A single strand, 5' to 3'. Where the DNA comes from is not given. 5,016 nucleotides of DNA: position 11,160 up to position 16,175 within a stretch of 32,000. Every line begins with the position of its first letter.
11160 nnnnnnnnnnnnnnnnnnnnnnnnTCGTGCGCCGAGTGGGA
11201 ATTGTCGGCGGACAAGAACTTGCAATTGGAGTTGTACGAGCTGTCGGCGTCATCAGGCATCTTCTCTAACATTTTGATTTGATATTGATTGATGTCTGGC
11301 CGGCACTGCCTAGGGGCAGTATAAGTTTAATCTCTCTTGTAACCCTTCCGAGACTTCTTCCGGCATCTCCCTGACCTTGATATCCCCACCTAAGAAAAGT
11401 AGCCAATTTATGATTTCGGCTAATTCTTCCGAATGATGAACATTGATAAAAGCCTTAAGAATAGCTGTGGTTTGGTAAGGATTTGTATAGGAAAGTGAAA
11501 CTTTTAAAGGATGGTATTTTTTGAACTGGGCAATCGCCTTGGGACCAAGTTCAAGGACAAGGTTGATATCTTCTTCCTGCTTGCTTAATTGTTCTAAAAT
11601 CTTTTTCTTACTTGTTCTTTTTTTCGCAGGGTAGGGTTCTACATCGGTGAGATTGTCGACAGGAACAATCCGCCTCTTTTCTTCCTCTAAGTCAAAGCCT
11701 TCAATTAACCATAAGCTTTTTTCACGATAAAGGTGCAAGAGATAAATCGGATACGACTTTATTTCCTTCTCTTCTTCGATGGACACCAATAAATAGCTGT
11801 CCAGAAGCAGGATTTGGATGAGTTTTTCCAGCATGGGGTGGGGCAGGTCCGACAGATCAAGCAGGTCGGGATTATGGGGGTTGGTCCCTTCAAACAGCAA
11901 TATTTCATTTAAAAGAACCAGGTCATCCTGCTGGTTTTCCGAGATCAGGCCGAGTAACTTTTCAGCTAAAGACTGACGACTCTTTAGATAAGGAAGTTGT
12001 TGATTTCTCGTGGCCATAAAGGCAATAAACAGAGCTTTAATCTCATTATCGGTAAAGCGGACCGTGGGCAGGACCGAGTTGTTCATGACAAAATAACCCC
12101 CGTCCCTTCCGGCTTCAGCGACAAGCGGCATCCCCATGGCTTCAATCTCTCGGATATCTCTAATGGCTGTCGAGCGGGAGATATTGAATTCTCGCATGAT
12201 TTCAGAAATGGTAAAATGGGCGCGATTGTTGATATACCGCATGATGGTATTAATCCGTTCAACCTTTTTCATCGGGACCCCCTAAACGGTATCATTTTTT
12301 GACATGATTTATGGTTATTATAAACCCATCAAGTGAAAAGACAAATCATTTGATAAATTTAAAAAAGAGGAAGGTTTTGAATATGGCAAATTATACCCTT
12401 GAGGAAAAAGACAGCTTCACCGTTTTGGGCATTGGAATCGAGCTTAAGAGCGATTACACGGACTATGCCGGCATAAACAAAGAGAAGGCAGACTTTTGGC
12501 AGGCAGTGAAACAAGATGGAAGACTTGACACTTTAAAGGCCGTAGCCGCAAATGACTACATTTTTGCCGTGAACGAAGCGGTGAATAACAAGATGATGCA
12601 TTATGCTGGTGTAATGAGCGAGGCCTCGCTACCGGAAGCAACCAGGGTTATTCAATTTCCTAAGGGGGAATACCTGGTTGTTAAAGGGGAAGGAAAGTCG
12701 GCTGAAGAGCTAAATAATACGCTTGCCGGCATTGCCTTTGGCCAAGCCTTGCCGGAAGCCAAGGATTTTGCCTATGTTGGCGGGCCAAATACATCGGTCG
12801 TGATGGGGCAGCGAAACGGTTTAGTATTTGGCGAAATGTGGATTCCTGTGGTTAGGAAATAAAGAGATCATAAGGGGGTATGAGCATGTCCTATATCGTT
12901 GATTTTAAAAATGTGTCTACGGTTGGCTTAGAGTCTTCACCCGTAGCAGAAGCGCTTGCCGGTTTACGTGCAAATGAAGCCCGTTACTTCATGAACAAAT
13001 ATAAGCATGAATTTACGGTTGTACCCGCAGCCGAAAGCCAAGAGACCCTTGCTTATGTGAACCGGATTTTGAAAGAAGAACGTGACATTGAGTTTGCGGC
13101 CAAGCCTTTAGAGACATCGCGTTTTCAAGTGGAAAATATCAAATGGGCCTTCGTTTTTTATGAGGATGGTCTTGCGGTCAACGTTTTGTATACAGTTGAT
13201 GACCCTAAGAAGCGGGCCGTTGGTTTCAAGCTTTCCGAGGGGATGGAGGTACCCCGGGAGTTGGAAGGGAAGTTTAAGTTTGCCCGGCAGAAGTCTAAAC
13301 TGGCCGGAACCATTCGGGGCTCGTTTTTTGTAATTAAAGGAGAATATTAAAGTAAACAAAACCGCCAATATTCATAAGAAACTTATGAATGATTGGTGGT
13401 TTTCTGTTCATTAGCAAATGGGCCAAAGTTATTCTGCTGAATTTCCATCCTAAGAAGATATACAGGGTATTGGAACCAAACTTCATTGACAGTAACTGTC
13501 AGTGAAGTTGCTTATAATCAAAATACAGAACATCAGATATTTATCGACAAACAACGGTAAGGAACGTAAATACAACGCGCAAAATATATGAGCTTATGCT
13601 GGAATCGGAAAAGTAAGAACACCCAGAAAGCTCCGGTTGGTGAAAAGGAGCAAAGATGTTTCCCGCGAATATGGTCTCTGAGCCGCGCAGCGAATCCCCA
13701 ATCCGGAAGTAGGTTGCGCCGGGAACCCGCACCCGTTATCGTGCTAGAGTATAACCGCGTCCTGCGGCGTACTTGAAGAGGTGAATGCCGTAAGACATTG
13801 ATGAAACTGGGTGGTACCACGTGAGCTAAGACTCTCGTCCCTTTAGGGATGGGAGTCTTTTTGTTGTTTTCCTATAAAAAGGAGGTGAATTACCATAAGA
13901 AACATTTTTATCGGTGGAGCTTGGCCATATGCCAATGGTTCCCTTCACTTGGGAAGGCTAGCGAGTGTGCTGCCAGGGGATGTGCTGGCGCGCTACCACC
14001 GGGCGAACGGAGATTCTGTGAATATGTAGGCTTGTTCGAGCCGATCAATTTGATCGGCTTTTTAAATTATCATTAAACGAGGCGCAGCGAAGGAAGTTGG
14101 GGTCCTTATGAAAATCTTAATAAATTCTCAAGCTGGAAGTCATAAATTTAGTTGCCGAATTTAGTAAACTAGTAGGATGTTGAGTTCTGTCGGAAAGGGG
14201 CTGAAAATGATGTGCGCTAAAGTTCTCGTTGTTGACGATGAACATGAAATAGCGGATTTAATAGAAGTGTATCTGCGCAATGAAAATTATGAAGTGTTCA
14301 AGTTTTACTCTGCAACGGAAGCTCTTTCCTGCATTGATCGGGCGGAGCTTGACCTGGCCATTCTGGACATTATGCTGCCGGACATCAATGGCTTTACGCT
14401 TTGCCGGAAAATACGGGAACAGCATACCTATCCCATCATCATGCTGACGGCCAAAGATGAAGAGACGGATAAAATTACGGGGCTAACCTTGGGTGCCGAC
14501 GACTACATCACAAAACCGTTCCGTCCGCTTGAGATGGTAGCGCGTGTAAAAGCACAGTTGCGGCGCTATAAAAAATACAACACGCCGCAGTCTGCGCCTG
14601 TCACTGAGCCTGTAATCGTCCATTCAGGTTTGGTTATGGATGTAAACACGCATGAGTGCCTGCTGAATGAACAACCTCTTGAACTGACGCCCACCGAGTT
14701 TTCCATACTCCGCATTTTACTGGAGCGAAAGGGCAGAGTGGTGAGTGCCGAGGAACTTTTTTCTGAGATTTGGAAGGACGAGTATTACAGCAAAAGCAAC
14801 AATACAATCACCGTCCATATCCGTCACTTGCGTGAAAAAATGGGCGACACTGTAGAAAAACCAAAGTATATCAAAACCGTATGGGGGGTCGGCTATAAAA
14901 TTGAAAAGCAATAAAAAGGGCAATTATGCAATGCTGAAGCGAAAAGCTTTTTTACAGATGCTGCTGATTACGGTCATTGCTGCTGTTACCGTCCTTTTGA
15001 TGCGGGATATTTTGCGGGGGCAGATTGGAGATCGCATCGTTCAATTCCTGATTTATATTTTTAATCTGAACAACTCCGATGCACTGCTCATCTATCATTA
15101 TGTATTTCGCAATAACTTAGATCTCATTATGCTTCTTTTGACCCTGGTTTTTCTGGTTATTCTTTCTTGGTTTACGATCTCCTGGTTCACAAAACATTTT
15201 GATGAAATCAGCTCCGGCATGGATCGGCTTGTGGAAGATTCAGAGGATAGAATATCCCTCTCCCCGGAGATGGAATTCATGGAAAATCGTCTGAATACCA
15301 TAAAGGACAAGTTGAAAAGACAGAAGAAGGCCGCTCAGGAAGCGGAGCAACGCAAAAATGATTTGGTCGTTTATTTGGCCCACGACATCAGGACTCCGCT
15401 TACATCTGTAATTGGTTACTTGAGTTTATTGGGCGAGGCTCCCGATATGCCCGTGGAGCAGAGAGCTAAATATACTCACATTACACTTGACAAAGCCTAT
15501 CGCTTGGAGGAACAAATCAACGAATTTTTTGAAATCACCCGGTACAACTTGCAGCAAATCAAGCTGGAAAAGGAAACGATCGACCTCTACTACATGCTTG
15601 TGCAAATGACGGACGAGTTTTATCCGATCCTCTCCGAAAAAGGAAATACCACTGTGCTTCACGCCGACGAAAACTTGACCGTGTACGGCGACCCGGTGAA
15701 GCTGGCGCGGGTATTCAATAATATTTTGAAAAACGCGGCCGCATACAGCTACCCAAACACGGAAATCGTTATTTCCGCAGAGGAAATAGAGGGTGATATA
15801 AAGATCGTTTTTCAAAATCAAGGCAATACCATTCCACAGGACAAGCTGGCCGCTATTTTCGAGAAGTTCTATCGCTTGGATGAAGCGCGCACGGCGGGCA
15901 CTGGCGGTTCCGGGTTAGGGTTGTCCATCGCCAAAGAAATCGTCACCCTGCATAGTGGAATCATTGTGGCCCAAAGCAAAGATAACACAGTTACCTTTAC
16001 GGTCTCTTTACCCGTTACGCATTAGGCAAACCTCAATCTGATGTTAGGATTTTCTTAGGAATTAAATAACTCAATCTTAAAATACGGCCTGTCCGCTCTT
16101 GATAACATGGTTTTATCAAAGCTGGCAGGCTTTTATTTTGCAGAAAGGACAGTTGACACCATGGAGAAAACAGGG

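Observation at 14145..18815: Complete but minimal vanRSHAX glycopeptide-resistance cluster, divergent from enterococcal vanA and lacking vanY, vanZ and transposon genes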

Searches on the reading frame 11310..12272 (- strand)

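Call 29: search_protein_families(library=pfam, proteins=[window:11310-12272:-], max_evalue=0.00001)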
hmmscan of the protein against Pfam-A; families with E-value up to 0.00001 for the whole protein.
window:11310-12272:- (320 aa): 2 families
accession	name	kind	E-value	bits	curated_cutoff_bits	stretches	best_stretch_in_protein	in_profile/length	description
PF08279.18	HTH_11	-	1.1e-13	51.3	25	1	6-60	1-54/55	HTH domain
PF08220.18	HTH_DeoR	-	3.5e-06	27.1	21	1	6-48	1-43/57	DeoR-like helix-turn-helix domain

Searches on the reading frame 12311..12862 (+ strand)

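Call 29: search_protein_families(library=pfam, proteins=[window:12311-12862:+], max_evalue=0.00001)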
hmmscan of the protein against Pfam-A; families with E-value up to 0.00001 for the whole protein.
window:12311-12862:+ (183 aa): 1 family
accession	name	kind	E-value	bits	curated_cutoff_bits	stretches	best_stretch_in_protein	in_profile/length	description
PF14526.11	Cass2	-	3.3e-31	109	27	1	29-180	1-150/150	Integron-associated effector binding protein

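Call 59: search_protein_families(library=ncbifam, proteins=[window:12383-12862:+], max_evalue=1e-10)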
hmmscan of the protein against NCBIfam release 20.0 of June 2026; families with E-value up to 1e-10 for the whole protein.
window:12383-12862:+ (159 aa): 0 families

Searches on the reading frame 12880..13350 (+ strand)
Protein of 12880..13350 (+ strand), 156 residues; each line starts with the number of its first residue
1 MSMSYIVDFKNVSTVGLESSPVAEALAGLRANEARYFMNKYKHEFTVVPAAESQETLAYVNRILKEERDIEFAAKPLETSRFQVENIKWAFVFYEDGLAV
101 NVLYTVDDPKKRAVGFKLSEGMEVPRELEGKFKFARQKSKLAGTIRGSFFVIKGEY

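Call 29: search_protein_families(library=pfam, proteins=[window:12880-13350:+], max_evalue=0.00001)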
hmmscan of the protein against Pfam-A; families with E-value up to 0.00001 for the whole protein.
window:12880-13350:+ (156 aa): 0 families

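Call 30: search_protein_families(library=pfam, proteins=[window:12880-13350:+], max_evalue=0.001)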
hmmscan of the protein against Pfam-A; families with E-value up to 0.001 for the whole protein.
window:12880-13350:+ (156 aa): 0 families

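Call 40: find_encoding_contigs(protein=window:12880-13350:+, flank=10000, max_places=10)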
Protein window:12880-13350:+ (156 aa): no gene with exactly this product is on record in the collection.

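Call 44: find_encoding_contigs(protein=window:12886-13350:+, flank=8000, max_places=10)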
Protein window:12886-13350:+ (154 aa): 24 contigs read that carry it; 10 places shown.
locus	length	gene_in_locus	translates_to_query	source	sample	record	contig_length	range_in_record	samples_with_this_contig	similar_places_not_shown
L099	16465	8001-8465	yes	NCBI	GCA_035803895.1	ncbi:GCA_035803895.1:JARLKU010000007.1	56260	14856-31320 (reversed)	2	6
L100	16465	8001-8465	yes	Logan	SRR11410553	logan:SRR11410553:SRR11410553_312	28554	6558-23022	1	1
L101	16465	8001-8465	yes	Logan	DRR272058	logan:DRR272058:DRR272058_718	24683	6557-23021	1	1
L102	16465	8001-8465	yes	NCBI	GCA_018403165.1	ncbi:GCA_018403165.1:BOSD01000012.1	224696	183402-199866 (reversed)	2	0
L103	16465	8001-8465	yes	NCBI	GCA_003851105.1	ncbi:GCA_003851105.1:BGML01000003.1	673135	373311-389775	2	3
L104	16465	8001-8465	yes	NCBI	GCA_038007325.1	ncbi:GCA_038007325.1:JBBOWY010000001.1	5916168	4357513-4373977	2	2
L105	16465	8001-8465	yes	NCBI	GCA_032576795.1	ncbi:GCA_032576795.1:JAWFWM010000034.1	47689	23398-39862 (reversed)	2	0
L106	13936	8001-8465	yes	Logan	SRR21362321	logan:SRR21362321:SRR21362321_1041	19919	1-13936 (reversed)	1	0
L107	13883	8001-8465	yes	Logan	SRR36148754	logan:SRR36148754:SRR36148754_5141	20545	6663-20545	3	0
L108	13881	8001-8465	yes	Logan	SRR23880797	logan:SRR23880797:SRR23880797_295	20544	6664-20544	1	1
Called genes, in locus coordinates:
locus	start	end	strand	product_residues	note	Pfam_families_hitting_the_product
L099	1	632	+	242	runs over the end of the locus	PF00188:CAP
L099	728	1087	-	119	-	PF00376:MerR, PF13411:MerR_1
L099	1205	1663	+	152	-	PF14512:TM1586_NiRdase (faint), PF00881:Nitroreductase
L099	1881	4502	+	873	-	PF01326:PPDK_N, PF27448:Rph_4th, PF00391:PEP-utilizers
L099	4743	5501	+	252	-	PF23441:SDR, PF00106:adh_short, PF01370:Epimerase (weak), PF08659:KR, PF13561:adh_short_C2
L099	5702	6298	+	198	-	PF00440:TetR_N, PF16925:TetR_C_13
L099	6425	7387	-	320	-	PF08220:HTH_DeoR (weak), PF08279:HTH_11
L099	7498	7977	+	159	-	PF14526:Cass2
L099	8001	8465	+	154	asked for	-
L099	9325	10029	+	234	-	PF00072:Response_reg, PF00486:Trans_reg_C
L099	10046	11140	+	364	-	PF00512:HisKA, PF02518:HATPase_c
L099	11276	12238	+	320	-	PF00389:2-Hacid_dh, PF02826:2-Hacid_dh_C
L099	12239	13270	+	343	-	PF01820:Dala_Dala_lig_N, PF02222:ATP-grasp, PF02655:ATP-grasp_3, PF07478:Dala_Dala_lig_C, PF02786:CPSase_L_D2 (faint), PF13535:ATP-grasp_4 (weak)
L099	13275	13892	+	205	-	PF01427:Peptidase_M15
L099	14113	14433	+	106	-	PF03551:PadR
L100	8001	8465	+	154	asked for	-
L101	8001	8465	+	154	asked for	-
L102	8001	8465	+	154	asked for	-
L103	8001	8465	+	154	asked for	-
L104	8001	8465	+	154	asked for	-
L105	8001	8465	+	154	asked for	-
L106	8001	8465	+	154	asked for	-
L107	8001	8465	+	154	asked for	-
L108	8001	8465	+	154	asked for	-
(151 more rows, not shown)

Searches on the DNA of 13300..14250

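Call 19: search_rna_families(source=window, start=13300, end=14250, threshold=evalue, max_evalue=0.1, show_alignments=1)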
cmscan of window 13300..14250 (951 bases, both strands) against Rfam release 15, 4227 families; matches with E-value up to 0.1: 3.
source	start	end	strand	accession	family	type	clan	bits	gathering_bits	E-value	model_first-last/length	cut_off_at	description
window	13592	13845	+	RF00230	T-box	Cis-reg; leader;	-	59.2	93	3.7e-12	1-219/219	no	T-box leader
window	13351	13514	+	RF04359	Plastid-GIID1-clpP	Intron;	-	28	140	0.007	1-179/179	no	Plastid group II-D1 clpP intron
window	13996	14067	+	RF02837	anti-hemB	Gene; sRNA;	-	19.1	49.5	0.09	1-81/81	no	Burkholderia RNA 7 (anti-hemB)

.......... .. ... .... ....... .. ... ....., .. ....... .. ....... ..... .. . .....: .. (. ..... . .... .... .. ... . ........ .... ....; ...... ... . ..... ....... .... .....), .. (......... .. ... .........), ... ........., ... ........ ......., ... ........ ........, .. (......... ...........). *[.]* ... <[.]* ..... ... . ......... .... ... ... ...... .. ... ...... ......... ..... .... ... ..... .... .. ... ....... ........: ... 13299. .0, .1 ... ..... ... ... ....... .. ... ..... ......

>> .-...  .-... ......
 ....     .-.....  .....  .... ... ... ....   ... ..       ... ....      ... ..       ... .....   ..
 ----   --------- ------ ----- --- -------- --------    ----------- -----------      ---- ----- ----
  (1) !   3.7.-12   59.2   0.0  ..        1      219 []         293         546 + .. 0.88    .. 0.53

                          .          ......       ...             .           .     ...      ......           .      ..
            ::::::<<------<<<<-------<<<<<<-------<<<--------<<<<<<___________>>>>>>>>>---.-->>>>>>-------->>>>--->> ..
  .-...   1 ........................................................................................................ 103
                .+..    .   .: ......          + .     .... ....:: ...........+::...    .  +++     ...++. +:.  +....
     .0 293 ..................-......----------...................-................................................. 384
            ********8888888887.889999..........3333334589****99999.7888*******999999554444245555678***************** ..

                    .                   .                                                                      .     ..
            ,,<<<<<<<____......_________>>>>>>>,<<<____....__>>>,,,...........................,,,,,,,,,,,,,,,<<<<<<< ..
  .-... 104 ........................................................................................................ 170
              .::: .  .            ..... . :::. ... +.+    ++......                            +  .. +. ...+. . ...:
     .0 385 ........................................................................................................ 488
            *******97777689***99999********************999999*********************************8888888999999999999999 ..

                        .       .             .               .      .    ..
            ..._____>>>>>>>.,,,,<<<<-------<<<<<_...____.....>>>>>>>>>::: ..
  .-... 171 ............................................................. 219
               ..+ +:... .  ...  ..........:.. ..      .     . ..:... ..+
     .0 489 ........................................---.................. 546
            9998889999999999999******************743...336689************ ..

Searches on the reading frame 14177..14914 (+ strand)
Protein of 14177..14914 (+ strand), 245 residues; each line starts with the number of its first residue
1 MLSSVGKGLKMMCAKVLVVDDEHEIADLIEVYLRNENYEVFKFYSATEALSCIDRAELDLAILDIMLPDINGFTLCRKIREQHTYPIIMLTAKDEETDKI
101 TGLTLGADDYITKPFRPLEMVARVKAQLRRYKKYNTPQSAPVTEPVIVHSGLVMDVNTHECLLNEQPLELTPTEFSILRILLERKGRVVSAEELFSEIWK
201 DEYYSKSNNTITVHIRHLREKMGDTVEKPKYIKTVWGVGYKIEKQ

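Call 3: search_protein_families(library=ncbifam, proteins=[window:14177-14914:+])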
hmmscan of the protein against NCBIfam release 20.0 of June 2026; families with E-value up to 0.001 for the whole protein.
window:14177-14914:+ (245 aa): 104 families (the best 25 are shown)
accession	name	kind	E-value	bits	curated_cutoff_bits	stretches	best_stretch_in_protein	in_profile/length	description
NF000401.1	vanR-A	exception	6.6e-126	418.4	500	1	12-244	1-231/231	vancomycin resistance response regulator transcription factor VanR-A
NF033117.2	vanR_ACDEGLN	exception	1.3e-116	388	350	1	16-243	1-226/226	VanR-ABDEGLN family response regulator transcription factor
NF000404.1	vanR-D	exception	2.3e-90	302.2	500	1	12-244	1-232/232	vancomycin resistance response regulator transcription factor VanR-D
NF000403.1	vanR-C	exception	9.4e-85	283.9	480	1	12-244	1-231/231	vancomycin resistance response regulator transcription factor VanR-C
NF033120.0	vanR_FM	exception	1.1e-73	247.7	460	1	15-242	5-229/231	vancomycin resistance response regulator transcription factor, VanR-F/VanR-M family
NF040534.1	resp_reg_YycF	equivalog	7.9e-62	208.5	340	1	15-243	2-228/231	response regulator YycF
NF045944.1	ResRegRpaBCyano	equivalog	1.1e-60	204.9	330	1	17-243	1-228/229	response regulator transcription factor RpaB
NF008296.0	PRK11083.1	equivalog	7.8e-60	202.1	273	1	12-244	2-227/228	two-component system response regulator CreB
NF040689.1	MtrAB_MtrA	equivalog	1.2e-59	201.3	300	1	16-242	1-218/219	MtrAB system response regulator MtrA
TIGR02154.1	PhoB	equivalog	2.3e-59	200.5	296.2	1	12-242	1-225/226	phosphate regulon transcriptional regulator PhoB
NF053854.1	RespRegPhoBBctds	equivalog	4.7e-59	199.5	270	1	16-242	1-224/225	two-component system response regulator PhoB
NF007982.1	PRK10710.1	equivalog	9.5e-56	189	380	1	13-244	7-229/235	envelope stress response regulator BaeR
NF007005.1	PRK09468.1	equivalog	3.4e-55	187.1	331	1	14-240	4-229/237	osmolarity response regulator transcription factor OmpR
NF041209.1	resp_regPieR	equivalog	1.9e-53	181.5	450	1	15-243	2-228/231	two component system response regulator PieR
NF041733.1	resp_reg_CseB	equivalog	8.1e-49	166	350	1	15-243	2-227/228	two-component system response regulator CseB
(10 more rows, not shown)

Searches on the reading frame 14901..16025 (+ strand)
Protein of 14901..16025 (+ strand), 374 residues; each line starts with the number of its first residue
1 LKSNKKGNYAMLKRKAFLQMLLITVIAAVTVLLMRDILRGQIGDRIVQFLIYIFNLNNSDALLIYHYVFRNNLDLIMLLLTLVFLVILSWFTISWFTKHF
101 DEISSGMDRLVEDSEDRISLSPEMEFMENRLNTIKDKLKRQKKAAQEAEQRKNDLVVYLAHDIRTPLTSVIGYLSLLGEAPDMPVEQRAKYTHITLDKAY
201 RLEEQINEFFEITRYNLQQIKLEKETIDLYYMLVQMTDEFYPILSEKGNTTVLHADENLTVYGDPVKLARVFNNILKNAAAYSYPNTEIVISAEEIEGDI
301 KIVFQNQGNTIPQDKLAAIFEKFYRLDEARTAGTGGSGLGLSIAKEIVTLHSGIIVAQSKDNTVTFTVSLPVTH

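Call 3: search_protein_families(library=ncbifam, proteins=[window:14901-16025:+])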
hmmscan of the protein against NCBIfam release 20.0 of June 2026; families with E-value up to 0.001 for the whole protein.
window:14901-16025:+ (374 aa): 72 families (the best 25 are shown)
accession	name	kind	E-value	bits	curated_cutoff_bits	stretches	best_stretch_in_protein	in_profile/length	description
NF033091.0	HK_VanS_ACDEFG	equivalog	1.3e-119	398.7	400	1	81-371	3-293/293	vancomycin resistance histidine kinase VanS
NF046044.1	PnpS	equivalog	2.2e-45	155.3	400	1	146-371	164-390/390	two-component system histidine kinase PnpS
TIGR02966.1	phoR_proteo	equivalog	1e-44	152.9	334.2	1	145-362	107-324/333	phosphate regulon sensor histidine kinase PhoR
NF033092.0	HK_WalK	equivalog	1.2e-44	152.9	725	1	146-371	366-593/594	cell wall metabolism sensor histidine kinase WalK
TIGR01386.1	cztS_silS_copS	subfamily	6.9e-39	134.1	292.55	1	121-371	217-457/457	heavy metal sensor histidine kinase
NF008312.0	PRK11100.1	equivalog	1.2e-35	123.2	356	1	76-371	187-473/477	two-component system sensor histidine kinase CreC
NF033093.1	HK_VicK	exception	4.8e-35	121.1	680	1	144-372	200-435/448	cell wall metabolism sensor histidine kinase VicK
NF053855.1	HisKinPhoRBctds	equivalog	9.4e-34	116.8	500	1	147-367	356-578/583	two-component system sensor histidine kinase PhoR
NF007345.0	PRK09835.1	subfamily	1.4e-33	116.2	423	1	151-372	261-480/482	Cu(+)/Ag(+) sensor histidine kinase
NF041210.1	his_kin_PieS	equivalog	5e-33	114.8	850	1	75-372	174-470/474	two component system sensor histidine kinase PieS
NF047874.1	MASE3_PAS_HK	subfamily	2.7e-32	112.3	560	1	137-372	383-625/655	MASE3 domain-containing sensor histidine kinase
NF040691.1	MtrAB_MtrB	equivalog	4.8e-32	111.6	450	1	50-372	170-492/507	MtrAB system histidine kinase MtrB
NF041735.1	hist_kin_RppB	equivalog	9.1e-32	110.4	400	1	158-371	222-438/438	two-component system sensor histidine kinase RppB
NF007007.0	PRK09470.1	equivalog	3.6e-31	108.6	486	1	48-372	146-459/463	envelope stress sensor histidine kinase CpxA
NF012163.2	BaeS_SmeS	equivalog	4.3e-31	108.3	500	1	70-358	162-443/457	sensor histidine kinase efflux regulator BaeS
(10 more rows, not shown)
